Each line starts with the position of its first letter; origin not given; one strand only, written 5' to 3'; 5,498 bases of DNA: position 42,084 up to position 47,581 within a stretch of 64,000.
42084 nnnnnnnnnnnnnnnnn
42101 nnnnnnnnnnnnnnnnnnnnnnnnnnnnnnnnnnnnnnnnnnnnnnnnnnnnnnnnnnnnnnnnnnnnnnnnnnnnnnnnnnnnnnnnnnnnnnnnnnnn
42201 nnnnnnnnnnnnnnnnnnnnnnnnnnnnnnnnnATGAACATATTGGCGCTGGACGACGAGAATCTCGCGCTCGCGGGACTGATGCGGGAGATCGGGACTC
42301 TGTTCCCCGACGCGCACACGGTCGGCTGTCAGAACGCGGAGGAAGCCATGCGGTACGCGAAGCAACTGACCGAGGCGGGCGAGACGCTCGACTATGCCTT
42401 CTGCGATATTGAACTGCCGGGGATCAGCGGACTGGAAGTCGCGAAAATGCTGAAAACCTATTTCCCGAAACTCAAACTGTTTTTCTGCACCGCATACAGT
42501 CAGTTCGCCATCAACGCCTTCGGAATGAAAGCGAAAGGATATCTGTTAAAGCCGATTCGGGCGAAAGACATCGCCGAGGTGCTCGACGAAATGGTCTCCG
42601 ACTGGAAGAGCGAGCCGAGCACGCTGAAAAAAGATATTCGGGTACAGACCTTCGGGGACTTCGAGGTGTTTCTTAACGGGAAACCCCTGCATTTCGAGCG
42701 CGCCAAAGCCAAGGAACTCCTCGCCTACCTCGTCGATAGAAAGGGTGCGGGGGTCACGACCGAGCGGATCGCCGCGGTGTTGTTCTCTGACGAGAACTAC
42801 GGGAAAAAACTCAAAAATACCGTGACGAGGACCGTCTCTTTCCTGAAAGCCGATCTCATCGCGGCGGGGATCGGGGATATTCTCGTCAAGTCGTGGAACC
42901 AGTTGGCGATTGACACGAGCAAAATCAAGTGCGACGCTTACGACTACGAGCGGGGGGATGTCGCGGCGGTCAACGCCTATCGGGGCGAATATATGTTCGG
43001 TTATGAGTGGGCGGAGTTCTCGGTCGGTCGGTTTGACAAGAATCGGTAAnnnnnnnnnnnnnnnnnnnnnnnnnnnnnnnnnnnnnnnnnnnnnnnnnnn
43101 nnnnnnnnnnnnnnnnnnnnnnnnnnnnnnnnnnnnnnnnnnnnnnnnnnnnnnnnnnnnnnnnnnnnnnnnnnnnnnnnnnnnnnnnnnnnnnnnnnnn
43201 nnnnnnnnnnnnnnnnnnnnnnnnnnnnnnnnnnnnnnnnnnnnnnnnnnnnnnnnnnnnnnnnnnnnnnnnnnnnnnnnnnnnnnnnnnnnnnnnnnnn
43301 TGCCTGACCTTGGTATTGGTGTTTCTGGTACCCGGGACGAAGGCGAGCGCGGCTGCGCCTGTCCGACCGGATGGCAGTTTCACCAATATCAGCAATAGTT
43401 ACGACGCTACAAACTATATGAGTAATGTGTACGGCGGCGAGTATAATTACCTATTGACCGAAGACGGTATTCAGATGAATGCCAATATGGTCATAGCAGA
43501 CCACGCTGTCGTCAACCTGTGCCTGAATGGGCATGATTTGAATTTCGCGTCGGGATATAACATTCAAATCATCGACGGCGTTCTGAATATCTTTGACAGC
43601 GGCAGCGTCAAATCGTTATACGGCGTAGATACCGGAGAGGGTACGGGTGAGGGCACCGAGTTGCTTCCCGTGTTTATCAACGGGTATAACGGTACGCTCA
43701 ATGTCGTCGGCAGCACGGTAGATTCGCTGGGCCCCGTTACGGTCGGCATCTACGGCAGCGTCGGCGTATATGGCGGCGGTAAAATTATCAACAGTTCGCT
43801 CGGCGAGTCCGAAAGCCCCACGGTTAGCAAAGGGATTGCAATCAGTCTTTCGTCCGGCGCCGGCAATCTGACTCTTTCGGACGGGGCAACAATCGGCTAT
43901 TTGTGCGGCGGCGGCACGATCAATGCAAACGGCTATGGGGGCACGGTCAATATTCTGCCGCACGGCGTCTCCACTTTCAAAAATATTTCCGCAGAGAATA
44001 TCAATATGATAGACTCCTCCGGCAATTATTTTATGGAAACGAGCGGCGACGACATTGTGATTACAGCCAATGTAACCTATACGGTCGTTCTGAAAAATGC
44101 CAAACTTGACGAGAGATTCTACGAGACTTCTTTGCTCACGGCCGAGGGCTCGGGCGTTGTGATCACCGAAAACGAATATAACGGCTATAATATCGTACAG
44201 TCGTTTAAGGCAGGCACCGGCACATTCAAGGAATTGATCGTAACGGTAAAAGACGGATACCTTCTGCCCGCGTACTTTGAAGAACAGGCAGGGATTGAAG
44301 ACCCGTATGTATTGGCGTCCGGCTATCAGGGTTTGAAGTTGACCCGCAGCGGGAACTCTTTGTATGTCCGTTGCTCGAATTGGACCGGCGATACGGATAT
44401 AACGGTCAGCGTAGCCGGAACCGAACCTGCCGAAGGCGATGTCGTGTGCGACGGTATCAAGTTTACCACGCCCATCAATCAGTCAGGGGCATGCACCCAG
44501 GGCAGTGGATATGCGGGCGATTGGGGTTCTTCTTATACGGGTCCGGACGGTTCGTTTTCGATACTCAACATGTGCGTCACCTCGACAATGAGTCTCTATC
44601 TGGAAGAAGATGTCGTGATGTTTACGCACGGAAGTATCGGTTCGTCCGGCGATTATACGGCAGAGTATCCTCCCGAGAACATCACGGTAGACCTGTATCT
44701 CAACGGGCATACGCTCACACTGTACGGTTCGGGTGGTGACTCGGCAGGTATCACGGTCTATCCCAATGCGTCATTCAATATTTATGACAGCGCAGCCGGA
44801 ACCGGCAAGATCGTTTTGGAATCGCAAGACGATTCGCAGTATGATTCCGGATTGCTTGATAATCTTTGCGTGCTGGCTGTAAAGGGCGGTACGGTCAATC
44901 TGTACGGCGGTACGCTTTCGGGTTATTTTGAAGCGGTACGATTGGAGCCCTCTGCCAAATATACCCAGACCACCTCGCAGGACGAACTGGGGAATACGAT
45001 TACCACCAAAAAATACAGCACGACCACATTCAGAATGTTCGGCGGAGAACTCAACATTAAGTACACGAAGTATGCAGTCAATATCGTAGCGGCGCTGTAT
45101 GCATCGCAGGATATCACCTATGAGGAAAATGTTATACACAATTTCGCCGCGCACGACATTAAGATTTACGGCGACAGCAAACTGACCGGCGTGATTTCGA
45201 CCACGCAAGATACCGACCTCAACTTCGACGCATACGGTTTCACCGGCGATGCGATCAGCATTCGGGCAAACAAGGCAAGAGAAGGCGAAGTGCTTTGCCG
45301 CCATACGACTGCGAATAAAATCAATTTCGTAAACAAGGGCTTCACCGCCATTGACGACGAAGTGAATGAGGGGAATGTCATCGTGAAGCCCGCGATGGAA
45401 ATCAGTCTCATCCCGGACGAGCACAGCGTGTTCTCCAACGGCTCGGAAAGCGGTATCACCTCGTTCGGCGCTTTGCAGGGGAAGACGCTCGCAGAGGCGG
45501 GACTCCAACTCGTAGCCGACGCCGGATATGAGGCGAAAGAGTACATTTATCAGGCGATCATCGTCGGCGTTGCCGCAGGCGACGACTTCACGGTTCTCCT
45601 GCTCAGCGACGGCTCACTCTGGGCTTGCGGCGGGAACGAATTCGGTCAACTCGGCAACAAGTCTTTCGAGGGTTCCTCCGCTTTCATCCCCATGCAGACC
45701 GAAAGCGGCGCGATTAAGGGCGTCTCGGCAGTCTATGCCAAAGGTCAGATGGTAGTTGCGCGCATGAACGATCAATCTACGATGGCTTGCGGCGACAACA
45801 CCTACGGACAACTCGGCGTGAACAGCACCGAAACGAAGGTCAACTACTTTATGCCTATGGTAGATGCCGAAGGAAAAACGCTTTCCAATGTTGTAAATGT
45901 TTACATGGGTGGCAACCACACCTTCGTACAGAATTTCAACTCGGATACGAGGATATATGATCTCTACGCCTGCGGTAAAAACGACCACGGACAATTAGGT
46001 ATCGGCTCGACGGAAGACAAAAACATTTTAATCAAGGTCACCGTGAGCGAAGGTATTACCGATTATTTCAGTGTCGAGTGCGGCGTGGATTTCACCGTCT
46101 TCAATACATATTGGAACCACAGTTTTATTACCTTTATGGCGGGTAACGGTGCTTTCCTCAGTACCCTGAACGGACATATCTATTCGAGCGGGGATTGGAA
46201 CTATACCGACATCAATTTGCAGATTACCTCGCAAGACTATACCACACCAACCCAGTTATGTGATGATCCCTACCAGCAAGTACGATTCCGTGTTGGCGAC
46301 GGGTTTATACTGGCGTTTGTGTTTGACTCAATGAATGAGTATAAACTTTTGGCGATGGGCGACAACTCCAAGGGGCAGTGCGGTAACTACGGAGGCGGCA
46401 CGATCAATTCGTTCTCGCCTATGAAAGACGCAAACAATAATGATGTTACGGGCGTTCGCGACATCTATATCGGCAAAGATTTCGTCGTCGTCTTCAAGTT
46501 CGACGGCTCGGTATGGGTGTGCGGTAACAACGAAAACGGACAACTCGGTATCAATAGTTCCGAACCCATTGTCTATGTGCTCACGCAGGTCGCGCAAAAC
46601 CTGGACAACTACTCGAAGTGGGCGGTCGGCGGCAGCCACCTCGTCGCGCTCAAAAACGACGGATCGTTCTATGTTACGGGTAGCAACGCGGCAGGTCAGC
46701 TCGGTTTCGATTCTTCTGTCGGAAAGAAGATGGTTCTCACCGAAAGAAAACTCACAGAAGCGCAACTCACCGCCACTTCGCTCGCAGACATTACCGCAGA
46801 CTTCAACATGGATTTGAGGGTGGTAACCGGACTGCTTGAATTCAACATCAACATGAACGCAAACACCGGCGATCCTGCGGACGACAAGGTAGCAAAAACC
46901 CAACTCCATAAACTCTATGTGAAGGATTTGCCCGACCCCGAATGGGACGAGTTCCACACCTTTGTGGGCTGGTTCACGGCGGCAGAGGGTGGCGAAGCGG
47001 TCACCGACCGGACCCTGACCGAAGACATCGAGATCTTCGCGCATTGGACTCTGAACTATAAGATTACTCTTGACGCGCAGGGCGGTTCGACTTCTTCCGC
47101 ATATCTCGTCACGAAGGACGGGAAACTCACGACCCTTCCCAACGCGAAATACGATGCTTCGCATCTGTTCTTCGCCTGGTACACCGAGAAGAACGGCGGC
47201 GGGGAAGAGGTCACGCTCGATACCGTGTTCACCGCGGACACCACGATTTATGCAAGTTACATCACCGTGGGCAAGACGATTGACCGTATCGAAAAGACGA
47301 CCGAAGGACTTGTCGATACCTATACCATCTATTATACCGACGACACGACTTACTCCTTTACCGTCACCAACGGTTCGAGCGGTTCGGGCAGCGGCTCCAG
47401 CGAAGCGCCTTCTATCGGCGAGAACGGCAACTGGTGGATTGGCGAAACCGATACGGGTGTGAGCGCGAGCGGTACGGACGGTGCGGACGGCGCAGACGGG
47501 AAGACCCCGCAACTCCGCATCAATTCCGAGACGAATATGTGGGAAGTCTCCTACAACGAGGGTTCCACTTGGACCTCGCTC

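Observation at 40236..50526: Two-component-linked giant mosaic surface-protein module (candidate undescribed cell-surface system)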

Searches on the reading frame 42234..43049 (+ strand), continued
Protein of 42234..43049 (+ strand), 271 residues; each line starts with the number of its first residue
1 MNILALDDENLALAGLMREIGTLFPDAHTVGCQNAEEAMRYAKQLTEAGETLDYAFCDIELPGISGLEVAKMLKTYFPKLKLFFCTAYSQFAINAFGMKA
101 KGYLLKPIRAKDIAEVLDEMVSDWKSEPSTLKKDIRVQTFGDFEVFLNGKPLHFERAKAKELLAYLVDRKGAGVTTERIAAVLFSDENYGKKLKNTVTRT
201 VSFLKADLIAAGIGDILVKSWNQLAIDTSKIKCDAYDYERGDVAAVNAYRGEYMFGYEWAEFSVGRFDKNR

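Call 77: find_encoding_contigs(protein=P0130, flank=10000, max_places=2)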
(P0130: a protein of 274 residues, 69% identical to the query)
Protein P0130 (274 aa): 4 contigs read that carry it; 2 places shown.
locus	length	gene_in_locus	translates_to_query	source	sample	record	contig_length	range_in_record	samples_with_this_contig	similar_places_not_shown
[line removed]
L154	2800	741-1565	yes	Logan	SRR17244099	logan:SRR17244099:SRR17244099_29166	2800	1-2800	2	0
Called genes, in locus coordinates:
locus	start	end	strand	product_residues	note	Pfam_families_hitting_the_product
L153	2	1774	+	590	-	?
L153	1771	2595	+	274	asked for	PF00072:Response_reg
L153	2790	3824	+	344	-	PF00990:GGDEF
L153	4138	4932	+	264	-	PF00563:EAL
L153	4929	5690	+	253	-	-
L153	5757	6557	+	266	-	-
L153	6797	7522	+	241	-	-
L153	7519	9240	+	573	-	-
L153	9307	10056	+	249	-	-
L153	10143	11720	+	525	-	-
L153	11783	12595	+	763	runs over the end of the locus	PF09823:DUF2357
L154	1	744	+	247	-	?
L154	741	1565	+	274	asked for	PF00072:Response_reg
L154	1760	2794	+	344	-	PF00990:GGDEF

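Call 78: find_encoding_contigs(protein=P0124, flank=10000, max_places=2)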
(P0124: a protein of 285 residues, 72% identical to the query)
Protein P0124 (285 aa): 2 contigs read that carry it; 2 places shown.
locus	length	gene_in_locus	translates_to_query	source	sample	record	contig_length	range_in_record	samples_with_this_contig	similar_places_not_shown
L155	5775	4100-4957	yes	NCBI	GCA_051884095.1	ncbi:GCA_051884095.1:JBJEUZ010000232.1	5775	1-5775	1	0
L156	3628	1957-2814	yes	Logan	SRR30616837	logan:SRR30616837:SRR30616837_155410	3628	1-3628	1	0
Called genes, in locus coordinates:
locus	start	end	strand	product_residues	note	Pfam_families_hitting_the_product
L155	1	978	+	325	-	PF13306:LRR_5, PF05725:FNIP (faint), PF13855:LRR_8 (faint), PF13306:LRR_5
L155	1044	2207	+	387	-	PF13306:LRR_5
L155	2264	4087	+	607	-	PF06580:His_kinase, PF02518:HATPase_c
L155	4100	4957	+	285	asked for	PF00072:Response_reg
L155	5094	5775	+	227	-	?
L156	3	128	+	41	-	?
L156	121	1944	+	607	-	PF06580:His_kinase, PF02518:HATPase_c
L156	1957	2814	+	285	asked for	PF00072:Response_reg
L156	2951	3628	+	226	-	?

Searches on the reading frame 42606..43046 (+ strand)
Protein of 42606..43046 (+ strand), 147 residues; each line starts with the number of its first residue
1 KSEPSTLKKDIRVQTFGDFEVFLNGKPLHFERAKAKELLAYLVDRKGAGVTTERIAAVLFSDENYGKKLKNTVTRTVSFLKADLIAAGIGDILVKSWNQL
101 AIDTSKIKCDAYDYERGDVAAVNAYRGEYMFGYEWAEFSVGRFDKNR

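Call 61: search_protein_families(library=pfam, proteins=[window:42606-43046:+], max_evalue=1)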
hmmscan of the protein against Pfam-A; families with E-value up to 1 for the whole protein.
window:42606-43046:+ (147 aa): 1 family
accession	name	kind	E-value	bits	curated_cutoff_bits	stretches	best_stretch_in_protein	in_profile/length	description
PF00486.34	Trans_reg_C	-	0.038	14.5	26.2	1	34-84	9-57/77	Transcriptional regulatory protein, C terminal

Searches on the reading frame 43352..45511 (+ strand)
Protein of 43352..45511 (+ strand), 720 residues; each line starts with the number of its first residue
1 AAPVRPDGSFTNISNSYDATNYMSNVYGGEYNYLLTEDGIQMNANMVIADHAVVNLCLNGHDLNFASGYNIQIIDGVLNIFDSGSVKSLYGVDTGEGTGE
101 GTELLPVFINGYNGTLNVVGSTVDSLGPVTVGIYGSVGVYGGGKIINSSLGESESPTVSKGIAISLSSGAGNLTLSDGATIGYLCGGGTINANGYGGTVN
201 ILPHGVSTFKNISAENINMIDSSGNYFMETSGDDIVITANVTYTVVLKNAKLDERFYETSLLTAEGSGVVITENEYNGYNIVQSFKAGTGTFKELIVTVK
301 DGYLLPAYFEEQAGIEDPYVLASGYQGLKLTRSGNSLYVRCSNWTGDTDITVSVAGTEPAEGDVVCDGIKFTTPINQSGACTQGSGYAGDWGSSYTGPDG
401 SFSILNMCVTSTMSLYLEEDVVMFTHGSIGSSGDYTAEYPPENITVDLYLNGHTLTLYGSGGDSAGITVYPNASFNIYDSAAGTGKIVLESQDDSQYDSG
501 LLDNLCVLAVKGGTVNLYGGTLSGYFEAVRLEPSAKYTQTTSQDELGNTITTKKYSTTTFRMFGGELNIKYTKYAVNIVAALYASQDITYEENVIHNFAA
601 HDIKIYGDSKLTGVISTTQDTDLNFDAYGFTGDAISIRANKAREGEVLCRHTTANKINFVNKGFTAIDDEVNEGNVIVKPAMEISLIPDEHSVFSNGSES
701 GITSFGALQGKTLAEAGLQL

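Call 28: find_homologous_proteins(query=window:43352-45511:+, max_evalue=0.001)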
Query window:43352-45511:+ (720 aa): 1 proteins with E <= 0.001 among 8000 candidates.
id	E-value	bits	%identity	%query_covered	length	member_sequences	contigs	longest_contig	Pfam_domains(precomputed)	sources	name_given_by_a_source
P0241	1.3e-282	958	97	62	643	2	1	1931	PF00415.25,PF13540.13,PF25390.2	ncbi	ncbi:MAG: RCC1 domain-containing protein, partial [Eubacteriales bacterium]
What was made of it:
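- Tried and rejected: The word-indexed homologue search on the head found only a 97% identical fragment (call 28).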

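Call 40: predict_structure(protein=window:43352-45511:+)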
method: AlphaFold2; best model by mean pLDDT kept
length: 720 residues; sequences in the alignment: 1
mean_pLDDT: 36.3   pTM: 0.33
mean pLDDT of the five models: 36.3, 33.0, 30.7, 30.7, 25.1
residues with pLDDT >= 90: 0; 70-90: 0; 50-70: 71; < 50: 649
segments of 3 or more residues with pLDDT < 50: 1-38, 51-53, 74-77, 81-115, 117-411, 422-442, 458-465, 480-485, 488-541, 547-720
pLDDT, mean of each block of 10 residues (from residue 1): 30 31 32 46 55 50 53 51 41 36 38 38 33 31 28 33 36 39 39 42 39 41 32 31 34 30 34 31 32 33 28 30 35 38 36 32 34 25 30 33 39 51 46 36 55 54 45 53 48 34 36 40 32 33 46 31 29 28 30 30 34 34 36 31 26 34 30 27 34 32 34 32
secondary structure, 60 per line:
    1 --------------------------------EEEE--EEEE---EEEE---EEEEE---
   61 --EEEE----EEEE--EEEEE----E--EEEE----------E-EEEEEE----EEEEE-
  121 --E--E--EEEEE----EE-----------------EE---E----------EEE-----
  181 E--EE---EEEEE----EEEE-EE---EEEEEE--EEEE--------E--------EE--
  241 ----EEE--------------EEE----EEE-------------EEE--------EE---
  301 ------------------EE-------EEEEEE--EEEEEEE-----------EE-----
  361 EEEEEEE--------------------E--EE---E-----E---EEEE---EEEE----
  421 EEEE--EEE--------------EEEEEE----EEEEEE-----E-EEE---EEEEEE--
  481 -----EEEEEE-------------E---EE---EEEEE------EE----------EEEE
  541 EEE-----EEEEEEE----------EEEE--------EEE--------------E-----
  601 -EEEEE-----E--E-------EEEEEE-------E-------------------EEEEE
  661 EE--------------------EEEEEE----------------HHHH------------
elements in order (helices of 4 or more, strands of 3 or more residues): E33-36 E39-42 E46-49 E53-57 E63-66 E71-74 E77-81 E89-92 E105-110 E115-119 E129-133 E173-175 E189-193 E198-201 E208-213 E216-219 E245-247 E262-264 E269-271 E285-287 E328-333 E336-342 E361-367 E406-409 E413-416 E421-424 E427-429 E444-449 E454-459 E467-469 E473-478 E486-491 E514-518 E537-543 E549-555 E566-569 E578-580 E602-606 E623-628 E656-662 E683-688 H705-708
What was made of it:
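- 43352..45511 (+): Giant protein residues 41-760: lineage-restricted all-beta 'head'. It consists of two homologous ~200-250-aa modules (about 75-275 and 465-715, each starting ...CLNGH.L...) around a ~190-aa insert. The AF2 single-sequence model has pLDDT 36 but is all strand (call 40).
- Checked: Its AF2 model is unusable, with pLDDT 36 (call 40).
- Tried and rejected: AF2 on the head (residues 41-760) without an alignment gave pLDDT 36, so no fold search was run on it (call 40).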

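Call 43: search_protein_representatives(protein=window:43352-45511:+)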
Query: 720 residues. Proteins with E-value up to 0.001 (for the whole library): 4; up to 1e-10: 4; up to 1e-30: 4. The best 4 are listed.
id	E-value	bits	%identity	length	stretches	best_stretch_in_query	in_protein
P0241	4.0e-283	957.5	97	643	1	277-720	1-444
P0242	3.1e-213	726.5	58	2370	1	1-719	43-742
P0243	4.6e-82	293.0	39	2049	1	107-718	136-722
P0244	1.4e-43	165.8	61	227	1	2-195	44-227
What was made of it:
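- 43352..45511 (+): Only 4 hits in 1.84e9 representatives (call 43).
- Tried and rejected: The exhaustive HMMER search was needed and found 4 hits (call 43).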

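Call 44: find_encoding_contigs(protein=P0243, flank=10000, max_places=3)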
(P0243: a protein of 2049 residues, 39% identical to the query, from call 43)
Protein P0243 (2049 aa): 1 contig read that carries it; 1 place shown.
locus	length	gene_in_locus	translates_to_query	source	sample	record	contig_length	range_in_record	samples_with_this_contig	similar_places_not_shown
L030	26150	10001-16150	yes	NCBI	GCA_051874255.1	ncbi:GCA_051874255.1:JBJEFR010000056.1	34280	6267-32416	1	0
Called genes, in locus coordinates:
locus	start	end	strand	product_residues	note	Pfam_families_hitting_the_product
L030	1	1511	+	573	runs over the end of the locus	PF02690:Na_Pi_cotrans, PF01895:PhoU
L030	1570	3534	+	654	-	PF00270:DEAD (weak), PF04851:ResIII, PF17757:UvrB_inter, PF27431:UvrB_3rd, PF00271:Helicase_C, PF12344:UvrB, PF02151:UVR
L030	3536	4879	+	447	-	PF01938:TRAM, PF05958:tRNA_U5-meth_tr, PF02475:TRM5-TYW2_MTfase (weak), PF03602:Cons_hypoth95 (weak), PF05175:MTS (weak), PF09445:Methyltransf_15, PF13649:Methyltransf_25 (weak), PF13847:Methyltransf_31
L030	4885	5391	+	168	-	-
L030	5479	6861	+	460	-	PF12708:Pect-lyase_RHGA_epim (faint), PF00295:Glyco_hydro_28, PF13229:Beta_helix (weak)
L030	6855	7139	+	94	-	PF07876:Dabb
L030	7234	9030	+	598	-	PF06580:His_kinase, PF02518:HATPase_c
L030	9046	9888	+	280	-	PF00072:Response_reg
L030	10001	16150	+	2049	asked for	PF13540:RCC1_2, PF25390:WD40_RLD, PF00415:RCC1 (weak), PF16378:DUF4988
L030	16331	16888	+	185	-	PF08207:EFP_N, PF01132:EFP, PF09285:Elong-fact-P_C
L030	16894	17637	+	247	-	PF00106:adh_short, PF02719:Polysacc_synt_2 (weak), PF08659:KR, PF13561:adh_short_C2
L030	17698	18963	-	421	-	PF06838:Met_gamma_lyase, PF01053:Cys_Met_Meta_PP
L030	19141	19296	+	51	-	PF13165:SCIFF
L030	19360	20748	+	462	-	PF13353:Fer4_12, PF04055:Radical_SAM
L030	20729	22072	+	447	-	PF01276:OKR_DC_1, PF00155:Aminotran_1_2 (weak), PF05889:SepSecS (weak), PF03711:OKR_DC_1_C (weak)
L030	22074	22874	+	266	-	PF00248:Aldo_ket_red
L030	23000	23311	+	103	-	PF13173:AAA_14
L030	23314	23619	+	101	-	-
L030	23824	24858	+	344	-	PF01032:FecCD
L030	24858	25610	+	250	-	PF01637:ATPase_2 (faint), PF02463:SMC_N (weak), PF00005:ABC_tran, PF13173:AAA_14 (faint), PF13304:AAA_21 (faint)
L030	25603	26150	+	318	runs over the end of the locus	PF01497:Peripla_BP_2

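Call 61: search_protein_families(library=pfam, proteins=[window:43352-45511:+], max_evalue=1)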
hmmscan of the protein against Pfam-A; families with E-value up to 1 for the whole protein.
window:43352-45511:+ (720 aa): 0 families

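Call 68: find_related_loci(query=A3, collection=metagenome_contigs, flank=10000)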
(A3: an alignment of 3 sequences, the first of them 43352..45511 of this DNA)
Query A3 (720 aa) in metagenome_contigs; peptide patterns used: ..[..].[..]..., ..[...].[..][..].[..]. (x = any residue, [..] = any of these).
195 stretches matched a pattern, but none encodes a relative of the query by tblastn (E <= 1e-3).
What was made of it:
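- Tried and rejected: A metagenome_contigs scan with the head alignment found no relative (call 68).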

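Call 69: search_solved_structures(query=A3, max_evalue=10)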
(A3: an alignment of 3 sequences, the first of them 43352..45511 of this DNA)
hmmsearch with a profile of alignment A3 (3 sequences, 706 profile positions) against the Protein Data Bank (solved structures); distinct sequences matched with E-value up to 10: 1.
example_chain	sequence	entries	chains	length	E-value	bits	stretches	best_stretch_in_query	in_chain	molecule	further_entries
8z5s_m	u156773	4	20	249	0.52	11.6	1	114-221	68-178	Flagellar basal-body rod protein FlgF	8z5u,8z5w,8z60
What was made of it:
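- There is no PDB sequence match (call 69).
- Tried and rejected: A PDB profile search with the head alignment gave only a chance hit at E 0.52 (call 69).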

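Call 86: search_protein_families(library=phrogs, proteins=[window:43352-45511:+], max_evalue=0.001)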
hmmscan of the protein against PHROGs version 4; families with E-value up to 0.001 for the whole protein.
window:43352-45511:+ (720 aa): 0 families
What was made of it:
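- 43352..45511 (+): No Pfam, PHROG or PDB match (calls 61, 69, 86).
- Tried and rejected: Pfam at E up to 1 and PHROGs gave nothing for the head or for gene 4 (calls 61, 86).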

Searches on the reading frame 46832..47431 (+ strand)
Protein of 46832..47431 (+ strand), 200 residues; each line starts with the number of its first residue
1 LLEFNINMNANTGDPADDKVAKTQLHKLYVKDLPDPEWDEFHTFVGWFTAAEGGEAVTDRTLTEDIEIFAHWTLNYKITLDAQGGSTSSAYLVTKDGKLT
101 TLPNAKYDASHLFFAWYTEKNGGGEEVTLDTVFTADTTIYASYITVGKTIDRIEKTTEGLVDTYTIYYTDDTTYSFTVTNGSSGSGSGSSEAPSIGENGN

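Call 61: search_protein_families(library=pfam, proteins=[window:46832-47431:+], max_evalue=1)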
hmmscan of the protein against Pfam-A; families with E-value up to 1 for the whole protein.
window:46832-47431:+ (200 aa): 1 family
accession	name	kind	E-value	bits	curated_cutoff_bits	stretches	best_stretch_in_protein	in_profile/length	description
PF09479.16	Flg_new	-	5.2e-12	46.1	27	2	76-141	1-64/65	Listeria-Bacteroides repeat domain (List_Bact_rpt)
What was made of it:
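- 46934..47266 (+): Giant protein residues ~1235-1345: two Listeria-Bacteroides (Flg_new) repeats. PF09479 at E 5.2e-12 with 2 stretches (call 61).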
